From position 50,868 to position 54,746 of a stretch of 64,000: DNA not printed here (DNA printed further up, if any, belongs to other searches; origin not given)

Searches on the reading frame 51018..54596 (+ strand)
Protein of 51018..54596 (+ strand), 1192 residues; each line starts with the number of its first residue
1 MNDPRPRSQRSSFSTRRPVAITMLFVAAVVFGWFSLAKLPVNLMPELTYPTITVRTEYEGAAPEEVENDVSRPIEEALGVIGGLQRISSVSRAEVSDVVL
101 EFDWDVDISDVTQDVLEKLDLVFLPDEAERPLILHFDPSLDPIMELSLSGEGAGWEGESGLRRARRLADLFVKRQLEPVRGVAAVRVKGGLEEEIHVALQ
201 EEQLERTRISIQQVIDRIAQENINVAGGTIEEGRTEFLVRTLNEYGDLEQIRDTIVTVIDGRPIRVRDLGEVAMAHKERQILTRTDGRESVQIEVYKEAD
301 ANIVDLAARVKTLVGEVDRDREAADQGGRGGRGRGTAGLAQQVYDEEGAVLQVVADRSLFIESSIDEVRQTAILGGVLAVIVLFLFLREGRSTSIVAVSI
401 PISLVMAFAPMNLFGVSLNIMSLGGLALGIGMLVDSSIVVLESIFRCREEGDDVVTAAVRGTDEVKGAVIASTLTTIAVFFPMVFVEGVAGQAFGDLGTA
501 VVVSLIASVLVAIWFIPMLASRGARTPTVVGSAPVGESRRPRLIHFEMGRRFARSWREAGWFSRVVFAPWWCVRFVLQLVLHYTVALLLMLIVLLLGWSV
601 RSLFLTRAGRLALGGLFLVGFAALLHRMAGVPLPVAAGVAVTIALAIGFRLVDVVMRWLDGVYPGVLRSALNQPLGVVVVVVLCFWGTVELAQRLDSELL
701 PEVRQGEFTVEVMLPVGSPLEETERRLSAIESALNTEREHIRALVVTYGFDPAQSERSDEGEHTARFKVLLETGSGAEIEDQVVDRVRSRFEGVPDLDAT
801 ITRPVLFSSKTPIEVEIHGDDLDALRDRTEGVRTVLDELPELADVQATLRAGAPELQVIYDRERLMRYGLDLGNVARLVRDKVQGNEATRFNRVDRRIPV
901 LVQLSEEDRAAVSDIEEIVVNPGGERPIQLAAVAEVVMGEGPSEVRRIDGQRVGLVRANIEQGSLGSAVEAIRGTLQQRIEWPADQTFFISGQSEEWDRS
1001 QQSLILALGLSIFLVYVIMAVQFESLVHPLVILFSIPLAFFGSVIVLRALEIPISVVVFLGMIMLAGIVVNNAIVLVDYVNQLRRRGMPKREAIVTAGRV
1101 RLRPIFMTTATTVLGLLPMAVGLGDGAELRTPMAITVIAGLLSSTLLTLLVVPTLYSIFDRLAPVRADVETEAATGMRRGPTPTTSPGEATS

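Call 45: search_protein_families(library=pfam, proteins=[window:51018-54596:+], max_evalue=0.00001)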
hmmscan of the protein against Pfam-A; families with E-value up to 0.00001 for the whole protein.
window:51018-54596:+ (1192 aa): 2 families
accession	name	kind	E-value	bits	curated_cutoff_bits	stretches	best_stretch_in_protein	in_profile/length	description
PF00873.25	ACR_tran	-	2.8e-236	787.2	28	3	649-1159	502-1020/1021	AcrB/AcrD/AcrF family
PF03176.21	MMPL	-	1.5e-08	34.4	20.5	1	967-1166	105-309/333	MMPL family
